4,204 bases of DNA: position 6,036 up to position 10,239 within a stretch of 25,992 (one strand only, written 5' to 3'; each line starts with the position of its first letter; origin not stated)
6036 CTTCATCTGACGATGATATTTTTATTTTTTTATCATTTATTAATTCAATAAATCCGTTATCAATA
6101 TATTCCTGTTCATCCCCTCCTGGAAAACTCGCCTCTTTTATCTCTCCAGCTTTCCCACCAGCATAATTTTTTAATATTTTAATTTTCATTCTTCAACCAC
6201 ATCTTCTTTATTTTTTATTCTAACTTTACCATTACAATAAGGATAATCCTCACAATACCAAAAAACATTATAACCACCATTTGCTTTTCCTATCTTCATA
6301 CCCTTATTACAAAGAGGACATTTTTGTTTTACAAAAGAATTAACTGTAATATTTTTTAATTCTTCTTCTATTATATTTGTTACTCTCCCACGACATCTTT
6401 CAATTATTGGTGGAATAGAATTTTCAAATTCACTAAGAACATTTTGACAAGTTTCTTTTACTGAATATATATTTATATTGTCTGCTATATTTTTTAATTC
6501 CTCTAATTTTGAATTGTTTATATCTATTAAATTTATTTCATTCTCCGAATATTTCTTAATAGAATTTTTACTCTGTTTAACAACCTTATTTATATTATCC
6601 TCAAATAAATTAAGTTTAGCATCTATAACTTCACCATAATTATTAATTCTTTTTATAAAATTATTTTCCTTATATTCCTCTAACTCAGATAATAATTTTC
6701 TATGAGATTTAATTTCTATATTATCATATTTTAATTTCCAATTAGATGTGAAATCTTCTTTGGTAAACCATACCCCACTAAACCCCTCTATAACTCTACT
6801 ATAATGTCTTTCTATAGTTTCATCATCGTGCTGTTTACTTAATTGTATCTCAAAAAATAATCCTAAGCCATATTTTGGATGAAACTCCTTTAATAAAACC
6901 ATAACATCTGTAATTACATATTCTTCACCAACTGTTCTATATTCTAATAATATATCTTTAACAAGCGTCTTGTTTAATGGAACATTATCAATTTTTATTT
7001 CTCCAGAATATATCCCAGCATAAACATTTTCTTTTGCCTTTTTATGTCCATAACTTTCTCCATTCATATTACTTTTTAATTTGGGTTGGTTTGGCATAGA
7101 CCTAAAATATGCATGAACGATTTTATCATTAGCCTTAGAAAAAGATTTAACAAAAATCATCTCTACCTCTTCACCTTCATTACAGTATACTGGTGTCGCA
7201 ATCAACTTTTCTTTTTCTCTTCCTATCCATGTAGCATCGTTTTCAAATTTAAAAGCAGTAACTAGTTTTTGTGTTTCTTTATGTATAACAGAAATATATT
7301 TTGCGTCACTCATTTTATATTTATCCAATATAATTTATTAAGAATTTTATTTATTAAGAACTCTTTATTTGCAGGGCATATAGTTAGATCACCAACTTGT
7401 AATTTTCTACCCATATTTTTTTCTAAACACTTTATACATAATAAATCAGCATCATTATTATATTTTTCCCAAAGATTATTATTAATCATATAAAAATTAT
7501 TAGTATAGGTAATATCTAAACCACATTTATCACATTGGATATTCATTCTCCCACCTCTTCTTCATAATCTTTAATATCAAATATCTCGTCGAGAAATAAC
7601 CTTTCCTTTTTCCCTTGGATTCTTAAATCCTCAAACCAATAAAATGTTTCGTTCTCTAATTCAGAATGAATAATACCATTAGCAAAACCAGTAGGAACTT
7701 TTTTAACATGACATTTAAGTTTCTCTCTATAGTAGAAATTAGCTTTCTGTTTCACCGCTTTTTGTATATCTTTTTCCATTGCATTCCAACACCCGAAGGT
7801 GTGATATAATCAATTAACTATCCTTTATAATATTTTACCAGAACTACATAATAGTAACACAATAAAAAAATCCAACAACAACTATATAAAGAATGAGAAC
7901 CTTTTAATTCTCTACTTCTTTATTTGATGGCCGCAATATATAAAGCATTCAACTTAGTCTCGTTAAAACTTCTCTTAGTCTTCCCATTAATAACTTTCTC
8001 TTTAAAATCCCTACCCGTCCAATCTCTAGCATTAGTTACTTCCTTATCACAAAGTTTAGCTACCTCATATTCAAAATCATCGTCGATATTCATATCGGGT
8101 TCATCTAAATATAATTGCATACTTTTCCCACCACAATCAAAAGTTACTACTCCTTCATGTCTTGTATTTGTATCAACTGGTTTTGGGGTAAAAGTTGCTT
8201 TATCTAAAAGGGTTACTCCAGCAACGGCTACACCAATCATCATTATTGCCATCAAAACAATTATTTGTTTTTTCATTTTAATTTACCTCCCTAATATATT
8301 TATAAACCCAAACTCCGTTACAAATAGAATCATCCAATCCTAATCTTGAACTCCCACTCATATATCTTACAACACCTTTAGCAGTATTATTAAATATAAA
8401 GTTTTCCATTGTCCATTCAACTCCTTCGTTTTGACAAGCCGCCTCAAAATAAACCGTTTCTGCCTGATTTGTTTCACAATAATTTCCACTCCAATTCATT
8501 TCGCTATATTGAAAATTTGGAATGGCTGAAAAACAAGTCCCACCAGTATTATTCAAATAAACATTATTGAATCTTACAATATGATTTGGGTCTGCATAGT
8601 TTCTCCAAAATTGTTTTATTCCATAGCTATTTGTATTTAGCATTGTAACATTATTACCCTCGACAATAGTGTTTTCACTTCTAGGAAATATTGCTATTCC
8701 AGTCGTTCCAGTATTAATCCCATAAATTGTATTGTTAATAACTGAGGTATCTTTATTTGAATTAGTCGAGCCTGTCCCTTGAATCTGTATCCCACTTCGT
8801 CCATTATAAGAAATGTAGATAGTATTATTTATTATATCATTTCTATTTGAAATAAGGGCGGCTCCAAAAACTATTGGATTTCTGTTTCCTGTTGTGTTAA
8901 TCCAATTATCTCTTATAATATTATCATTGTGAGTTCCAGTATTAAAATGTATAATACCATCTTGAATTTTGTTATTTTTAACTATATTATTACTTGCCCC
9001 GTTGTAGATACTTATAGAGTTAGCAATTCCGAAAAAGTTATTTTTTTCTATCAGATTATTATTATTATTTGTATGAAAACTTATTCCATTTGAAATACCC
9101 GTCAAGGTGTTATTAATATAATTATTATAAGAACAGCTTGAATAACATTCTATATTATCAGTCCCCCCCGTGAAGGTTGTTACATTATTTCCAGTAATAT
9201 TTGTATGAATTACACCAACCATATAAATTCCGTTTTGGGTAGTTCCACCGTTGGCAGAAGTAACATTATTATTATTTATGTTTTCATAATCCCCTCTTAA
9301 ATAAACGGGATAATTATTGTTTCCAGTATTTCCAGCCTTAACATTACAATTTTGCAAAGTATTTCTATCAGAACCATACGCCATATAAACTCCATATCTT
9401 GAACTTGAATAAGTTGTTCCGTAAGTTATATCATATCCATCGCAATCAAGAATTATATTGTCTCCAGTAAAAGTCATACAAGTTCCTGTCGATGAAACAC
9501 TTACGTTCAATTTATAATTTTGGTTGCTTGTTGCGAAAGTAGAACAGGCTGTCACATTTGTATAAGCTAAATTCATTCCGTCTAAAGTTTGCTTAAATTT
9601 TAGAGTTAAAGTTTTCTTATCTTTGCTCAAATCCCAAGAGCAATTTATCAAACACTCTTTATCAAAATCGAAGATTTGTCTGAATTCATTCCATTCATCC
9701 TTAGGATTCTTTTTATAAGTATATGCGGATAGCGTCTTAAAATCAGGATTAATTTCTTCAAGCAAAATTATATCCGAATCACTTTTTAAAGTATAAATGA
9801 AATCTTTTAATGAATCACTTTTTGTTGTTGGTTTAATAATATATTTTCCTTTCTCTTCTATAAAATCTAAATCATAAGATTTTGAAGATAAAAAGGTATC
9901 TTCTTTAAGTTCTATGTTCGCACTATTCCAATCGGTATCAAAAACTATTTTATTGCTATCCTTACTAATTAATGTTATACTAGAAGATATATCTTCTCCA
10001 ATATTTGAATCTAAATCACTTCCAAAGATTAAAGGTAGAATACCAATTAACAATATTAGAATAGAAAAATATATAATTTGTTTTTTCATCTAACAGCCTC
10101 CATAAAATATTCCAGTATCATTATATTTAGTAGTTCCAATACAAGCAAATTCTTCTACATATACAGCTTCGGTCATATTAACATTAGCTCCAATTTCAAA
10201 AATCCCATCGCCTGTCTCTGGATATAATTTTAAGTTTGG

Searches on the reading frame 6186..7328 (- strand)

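Call 11: search_protein_families(library=pfam, proteins=[window:6186-7328:-], max_evalue=0.1)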
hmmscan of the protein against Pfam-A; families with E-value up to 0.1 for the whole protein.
window:6186-7328:- (380 aa): 3 families
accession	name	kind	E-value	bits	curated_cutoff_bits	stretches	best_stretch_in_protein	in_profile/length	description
PF17226.7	MTA_R1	-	0.034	14.8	25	1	284-321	39-76/78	MTA R1 domain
PF01396.24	Zn_ribbon_Top1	-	0.043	14.1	32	1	335-373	2-38/39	Topoisomerase DNA binding C4 zinc finger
PF25403.1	zf-C2H2_ZFAND2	-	0.052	14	27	0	336-347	4-15/40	ZFAND2A/B-like C2H2 zinc finger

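Call 104: search_protein_families(library=ncbifam, proteins=[window:6186-7328:-], max_evalue=0.1)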
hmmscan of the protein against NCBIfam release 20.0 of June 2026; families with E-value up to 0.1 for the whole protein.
window:6186-7328:- (380 aa): 2 families
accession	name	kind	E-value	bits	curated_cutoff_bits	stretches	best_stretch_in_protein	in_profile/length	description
NF042955.1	Ppl_antiphage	equivalog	0.018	13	1000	1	195-325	406-536/882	anti-phage protein Ppl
NF038074.1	fam_STM4014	hypoth_equivalog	0.095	12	175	0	200-336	23-163/349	STM4014 family protein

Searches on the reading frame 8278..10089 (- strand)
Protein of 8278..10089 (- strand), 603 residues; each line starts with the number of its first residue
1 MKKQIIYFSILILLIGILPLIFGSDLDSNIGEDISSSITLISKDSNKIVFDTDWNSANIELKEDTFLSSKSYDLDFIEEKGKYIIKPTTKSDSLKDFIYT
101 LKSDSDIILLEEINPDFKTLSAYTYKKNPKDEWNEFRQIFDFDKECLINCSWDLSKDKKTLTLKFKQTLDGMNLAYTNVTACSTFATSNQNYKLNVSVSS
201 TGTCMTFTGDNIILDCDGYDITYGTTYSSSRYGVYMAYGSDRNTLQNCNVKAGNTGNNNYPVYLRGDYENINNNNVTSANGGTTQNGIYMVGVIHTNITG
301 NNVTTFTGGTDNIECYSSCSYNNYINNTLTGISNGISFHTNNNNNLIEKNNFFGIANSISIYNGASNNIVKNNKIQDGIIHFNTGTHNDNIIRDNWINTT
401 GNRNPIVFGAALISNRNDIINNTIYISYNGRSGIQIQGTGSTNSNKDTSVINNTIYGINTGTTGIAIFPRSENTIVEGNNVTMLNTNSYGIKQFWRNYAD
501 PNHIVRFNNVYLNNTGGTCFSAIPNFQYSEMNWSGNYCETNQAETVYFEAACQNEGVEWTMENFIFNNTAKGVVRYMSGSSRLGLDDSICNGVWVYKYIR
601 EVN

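Call 11: search_protein_families(library=pfam, proteins=[window:8278-10089:-], max_evalue=0.1)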
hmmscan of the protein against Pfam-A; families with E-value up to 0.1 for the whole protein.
window:8278-10089:- (603 aa): 1 family
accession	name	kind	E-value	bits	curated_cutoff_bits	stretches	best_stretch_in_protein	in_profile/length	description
PF13229.12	Beta_helix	-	0.0015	18.6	25.9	1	213-375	4-158/158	Right handed beta helix region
